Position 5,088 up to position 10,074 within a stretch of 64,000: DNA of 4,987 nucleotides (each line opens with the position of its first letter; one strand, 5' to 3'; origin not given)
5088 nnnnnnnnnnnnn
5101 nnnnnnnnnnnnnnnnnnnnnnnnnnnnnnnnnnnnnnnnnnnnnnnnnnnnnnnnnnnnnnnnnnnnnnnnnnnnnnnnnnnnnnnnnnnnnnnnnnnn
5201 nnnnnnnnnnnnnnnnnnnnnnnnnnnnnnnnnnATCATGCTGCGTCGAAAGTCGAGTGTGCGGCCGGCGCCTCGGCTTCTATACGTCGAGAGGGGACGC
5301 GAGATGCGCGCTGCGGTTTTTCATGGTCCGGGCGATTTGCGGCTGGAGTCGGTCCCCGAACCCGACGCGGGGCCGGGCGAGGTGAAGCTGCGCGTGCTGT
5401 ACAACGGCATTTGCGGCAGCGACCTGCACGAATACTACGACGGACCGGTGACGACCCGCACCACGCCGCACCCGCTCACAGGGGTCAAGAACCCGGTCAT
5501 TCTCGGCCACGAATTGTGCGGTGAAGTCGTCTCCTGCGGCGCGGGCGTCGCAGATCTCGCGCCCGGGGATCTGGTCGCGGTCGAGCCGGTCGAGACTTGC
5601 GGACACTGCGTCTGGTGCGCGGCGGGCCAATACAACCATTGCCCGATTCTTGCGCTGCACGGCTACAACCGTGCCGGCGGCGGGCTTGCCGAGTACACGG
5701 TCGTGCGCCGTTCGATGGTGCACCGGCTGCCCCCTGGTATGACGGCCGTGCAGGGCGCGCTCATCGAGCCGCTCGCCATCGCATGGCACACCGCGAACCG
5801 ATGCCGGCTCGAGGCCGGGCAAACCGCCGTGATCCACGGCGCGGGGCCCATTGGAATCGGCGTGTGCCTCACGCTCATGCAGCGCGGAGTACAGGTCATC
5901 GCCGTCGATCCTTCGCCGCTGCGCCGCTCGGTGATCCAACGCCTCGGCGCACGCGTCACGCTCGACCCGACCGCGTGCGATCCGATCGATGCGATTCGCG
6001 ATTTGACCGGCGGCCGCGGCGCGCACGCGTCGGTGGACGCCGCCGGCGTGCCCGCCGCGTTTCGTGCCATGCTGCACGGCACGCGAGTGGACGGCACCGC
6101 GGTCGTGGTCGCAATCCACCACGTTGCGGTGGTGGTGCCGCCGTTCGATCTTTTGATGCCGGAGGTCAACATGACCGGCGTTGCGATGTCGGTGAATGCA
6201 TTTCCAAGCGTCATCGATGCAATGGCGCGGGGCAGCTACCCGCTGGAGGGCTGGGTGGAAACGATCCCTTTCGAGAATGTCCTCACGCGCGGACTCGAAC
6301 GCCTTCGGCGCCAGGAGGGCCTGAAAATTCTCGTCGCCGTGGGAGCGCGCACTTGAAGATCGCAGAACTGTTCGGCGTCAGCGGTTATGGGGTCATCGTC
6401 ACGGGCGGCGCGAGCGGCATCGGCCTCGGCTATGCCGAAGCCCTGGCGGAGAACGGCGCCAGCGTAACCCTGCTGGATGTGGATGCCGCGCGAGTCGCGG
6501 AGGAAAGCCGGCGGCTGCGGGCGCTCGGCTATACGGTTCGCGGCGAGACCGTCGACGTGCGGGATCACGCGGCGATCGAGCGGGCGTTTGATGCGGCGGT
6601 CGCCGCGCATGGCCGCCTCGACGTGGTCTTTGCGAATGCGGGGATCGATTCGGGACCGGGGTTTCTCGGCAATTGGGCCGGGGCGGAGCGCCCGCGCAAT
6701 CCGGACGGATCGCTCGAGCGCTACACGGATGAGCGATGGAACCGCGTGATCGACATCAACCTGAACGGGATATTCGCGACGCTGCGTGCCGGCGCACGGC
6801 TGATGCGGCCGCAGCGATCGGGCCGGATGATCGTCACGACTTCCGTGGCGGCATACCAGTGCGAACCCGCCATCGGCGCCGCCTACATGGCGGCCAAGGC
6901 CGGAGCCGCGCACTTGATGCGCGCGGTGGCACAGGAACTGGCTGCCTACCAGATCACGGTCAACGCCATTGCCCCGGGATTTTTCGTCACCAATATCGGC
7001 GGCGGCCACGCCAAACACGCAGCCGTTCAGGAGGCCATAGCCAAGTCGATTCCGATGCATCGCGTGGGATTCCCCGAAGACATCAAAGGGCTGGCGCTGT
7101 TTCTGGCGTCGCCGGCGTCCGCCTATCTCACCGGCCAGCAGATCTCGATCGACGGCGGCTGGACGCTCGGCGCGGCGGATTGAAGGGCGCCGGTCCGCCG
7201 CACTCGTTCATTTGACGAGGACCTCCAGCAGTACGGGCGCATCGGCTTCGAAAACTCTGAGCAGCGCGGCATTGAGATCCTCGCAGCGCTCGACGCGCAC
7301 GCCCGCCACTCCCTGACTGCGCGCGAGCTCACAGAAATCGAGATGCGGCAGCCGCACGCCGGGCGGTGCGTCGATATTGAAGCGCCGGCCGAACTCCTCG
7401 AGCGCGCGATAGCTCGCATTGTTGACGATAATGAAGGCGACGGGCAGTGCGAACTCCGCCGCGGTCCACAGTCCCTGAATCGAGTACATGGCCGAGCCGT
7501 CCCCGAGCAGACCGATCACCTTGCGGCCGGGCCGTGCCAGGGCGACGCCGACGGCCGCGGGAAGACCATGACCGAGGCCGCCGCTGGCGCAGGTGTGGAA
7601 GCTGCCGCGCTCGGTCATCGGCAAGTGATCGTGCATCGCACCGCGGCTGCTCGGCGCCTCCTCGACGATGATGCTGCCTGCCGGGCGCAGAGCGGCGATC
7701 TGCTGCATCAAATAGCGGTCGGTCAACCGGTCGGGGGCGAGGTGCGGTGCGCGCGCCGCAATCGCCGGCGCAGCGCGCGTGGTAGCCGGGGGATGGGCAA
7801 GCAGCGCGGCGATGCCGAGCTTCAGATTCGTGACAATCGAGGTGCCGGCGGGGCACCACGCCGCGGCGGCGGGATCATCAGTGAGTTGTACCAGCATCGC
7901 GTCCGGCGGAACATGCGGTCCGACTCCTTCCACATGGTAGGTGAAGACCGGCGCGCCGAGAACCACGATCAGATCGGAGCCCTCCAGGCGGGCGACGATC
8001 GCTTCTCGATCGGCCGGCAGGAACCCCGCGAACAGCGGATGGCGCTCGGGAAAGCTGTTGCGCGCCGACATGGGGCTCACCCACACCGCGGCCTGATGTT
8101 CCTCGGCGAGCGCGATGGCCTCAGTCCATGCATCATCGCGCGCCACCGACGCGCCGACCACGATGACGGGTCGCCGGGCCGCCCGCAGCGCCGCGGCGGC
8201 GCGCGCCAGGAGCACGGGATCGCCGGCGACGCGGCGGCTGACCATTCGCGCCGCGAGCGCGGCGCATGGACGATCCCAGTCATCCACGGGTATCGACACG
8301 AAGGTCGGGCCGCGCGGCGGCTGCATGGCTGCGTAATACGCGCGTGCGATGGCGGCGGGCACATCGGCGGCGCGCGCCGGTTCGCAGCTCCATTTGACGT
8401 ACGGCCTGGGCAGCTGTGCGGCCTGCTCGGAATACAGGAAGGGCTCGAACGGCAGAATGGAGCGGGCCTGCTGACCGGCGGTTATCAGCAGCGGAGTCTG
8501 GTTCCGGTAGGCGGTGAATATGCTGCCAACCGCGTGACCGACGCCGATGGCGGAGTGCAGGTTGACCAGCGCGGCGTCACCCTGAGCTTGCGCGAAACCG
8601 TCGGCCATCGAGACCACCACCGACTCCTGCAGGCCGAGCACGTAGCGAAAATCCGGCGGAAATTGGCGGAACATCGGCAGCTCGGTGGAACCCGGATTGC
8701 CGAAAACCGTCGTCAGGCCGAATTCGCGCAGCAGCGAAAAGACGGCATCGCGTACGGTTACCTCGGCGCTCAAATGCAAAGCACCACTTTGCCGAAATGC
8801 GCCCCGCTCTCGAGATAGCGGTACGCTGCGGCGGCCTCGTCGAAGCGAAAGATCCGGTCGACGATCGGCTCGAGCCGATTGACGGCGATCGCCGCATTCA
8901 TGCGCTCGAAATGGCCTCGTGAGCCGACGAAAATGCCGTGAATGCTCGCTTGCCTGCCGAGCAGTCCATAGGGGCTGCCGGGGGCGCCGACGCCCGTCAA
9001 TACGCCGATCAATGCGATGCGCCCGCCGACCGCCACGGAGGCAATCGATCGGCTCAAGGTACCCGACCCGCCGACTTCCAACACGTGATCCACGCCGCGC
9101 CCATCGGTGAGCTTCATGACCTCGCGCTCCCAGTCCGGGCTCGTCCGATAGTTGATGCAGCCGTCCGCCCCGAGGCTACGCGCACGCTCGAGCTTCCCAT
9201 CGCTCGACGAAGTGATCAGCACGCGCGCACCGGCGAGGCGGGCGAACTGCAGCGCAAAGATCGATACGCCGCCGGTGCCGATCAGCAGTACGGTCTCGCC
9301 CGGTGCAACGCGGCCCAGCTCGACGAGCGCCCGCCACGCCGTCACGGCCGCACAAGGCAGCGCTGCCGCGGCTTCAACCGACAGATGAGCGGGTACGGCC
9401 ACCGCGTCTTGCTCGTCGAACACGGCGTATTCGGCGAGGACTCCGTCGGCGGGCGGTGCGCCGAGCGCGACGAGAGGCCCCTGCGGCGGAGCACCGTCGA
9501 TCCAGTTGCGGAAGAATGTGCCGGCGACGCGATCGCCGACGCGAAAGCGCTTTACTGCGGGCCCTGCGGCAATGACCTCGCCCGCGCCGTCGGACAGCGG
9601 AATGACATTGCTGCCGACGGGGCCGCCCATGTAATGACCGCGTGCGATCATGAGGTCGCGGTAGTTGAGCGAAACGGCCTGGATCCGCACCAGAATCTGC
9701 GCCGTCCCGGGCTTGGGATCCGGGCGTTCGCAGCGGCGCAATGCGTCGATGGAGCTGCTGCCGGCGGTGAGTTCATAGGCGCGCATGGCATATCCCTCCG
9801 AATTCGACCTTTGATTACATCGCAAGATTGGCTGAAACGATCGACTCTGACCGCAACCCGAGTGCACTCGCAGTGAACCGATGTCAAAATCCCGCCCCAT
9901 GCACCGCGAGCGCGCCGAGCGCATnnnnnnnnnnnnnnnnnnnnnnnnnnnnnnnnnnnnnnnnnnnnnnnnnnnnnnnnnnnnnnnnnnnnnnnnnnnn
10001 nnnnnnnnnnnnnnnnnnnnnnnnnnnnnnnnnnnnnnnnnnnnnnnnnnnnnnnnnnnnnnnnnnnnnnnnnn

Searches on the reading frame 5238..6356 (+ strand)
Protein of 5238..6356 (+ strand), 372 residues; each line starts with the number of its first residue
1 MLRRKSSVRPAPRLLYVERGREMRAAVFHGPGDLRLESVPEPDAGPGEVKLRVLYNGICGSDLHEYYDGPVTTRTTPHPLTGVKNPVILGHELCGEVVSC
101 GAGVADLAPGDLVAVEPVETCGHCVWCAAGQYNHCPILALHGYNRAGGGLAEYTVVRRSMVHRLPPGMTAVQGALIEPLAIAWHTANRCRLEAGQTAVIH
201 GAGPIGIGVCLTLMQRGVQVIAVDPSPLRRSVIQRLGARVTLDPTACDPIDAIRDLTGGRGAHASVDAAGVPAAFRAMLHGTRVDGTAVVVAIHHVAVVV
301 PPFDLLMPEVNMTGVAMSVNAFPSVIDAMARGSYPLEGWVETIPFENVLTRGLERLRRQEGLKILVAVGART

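Call 11: search_protein_families(library=pfam, proteins=[window:5238-6356:+], max_evalue=0.01)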
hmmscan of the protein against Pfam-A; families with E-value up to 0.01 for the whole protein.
window:5238-6356:+ (372 aa): 4 families
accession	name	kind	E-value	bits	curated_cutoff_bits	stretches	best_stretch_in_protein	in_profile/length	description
PF08240.17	ADH_N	-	1.8e-27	96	23.5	1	45-165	1-103/104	Alcohol dehydrogenase GroES-like domain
PF00107.32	ADH_zinc_N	-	9.1e-23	81.1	31.8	1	204-330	1-128/129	Zinc-binding dehydrogenase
PF16912.11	Glu_dehyd_C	-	0.00024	21.1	34.9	1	173-295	4-133/211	Glucose dehydrogenase C-terminus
PF02826.25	2-Hacid_dh_C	-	0.0053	16.6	25.1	1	188-239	30-81/178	D-isomer specific 2-hydroxyacid dehydrogenase, NAD binding domain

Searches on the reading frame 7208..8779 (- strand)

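Call 11: search_protein_families(library=pfam, proteins=[window:7208-8779:-], max_evalue=0.01)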
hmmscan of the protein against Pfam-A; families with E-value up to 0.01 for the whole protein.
window:7208-8779:- (523 aa): 3 families
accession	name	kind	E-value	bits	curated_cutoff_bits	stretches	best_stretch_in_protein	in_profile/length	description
PF02775.26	TPP_enzyme_C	-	1.8e-28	99.6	21.9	1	380-520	7-151/151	Thiamine pyrophosphate enzyme, C-terminal TPP binding domain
PF02776.23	TPP_enzyme_N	-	2e-22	79.7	26.8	1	8-109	2-105/119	Thiamine pyrophosphate enzyme, N-terminal TPP binding domain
PF00205.28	TPP_enzyme_M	-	1.3e-20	74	30.4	1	192-324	2-135/137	Thiamine pyrophosphate enzyme, central domain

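Call 51: search_protein_families(library=ncbifam, proteins=[window:7208-8779:-], max_evalue=0.00001)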
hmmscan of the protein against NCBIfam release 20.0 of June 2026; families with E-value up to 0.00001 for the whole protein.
window:7208-8779:- (523 aa): 52 families (the best 25 are shown)
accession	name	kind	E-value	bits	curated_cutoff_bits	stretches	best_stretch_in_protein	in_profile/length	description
NF005485.1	PRK07092.1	equivalog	2.6e-234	778.9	493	1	8-523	2-519/523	benzoylformate decarboxylase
NF005760.0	PRK07586.1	equivalog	5.2e-68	230.3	363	1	12-522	6-514/514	acetolactate synthase large subunit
NF006052.0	PRK08199.1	subfamily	1.2e-54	185.6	539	1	13-522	14-537/559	thiamine pyrophosphate protein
TIGR00118.1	acolac_lg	equivalog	9.1e-52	176.2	538.35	1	12-523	6-535/557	biosynthetic-type acetolactate synthase large subunit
NF006122.0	PRK08266.1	subfamily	7.2e-51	173.3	571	1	6-522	3-524/543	hypothetical protein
NF006203.0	PRK08327.1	equivalog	6.5e-50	170.2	456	2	8-278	10-292/571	thiamine pyrophosphate-requiring protein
NF005712.0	PRK07524.1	subfamily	7.2e-50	169.9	500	1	7-520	3-527/536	5-guanidino-2-oxopentanoate decarboxylase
NF004710.0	PRK06048.1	equivalog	1.5e-46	159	976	1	6-522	7-537/561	acetolactate synthase large subunit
NF009122.0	PRK12474.1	subfamily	1.2e-45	156.3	835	1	11-522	9-518/518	hypothetical protein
NF005713.0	PRK07525.1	subfamily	1.6e-44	152.3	620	2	6-278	5-277/592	sulfoacetaldehyde acetyltransferase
NF004919.0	PRK06276.1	equivalog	2.3e-43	148.4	866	2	11-305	5-306/582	acetolactate synthase large subunit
TIGR03457.1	sulphoacet_xsc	equivalog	7.6e-43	146.7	676.4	2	7-278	2-273/579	sulfoacetaldehyde acetyltransferase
NF006016.1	PRK08155.1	equivalog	7.3e-41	140.2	870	1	8-522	4-532/554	acetolactate synthase large subunit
NF004807.0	PRK06154.1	equivalog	2.5e-39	135.4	607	1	6-521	19-553/565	thiamine pyrophosphate-requiring protein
NF005228.0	PRK06725.1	equivalog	6.7e-39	133.5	991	2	5-305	14-318/571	acetolactate synthase large subunit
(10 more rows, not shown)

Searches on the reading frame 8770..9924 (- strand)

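Call 11: search_protein_families(library=pfam, proteins=[window:8770-9924:-], max_evalue=0.01)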
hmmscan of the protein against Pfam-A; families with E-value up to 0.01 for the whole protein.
window:8770-9924:- (384 aa): 3 families
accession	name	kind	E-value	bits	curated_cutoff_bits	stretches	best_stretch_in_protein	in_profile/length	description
PF00107.32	ADH_zinc_N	-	5.2e-27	94.8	31.8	1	219-345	1-126/129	Zinc-binding dehydrogenase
PF13602.12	ADH_zinc_N_2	-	1.3e-21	78.3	27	1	251-382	1-134/134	Zinc-binding dehydrogenase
PF08240.17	ADH_N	-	1.4e-15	57.8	23.5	1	75-178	3-103/104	Alcohol dehydrogenase GroES-like domain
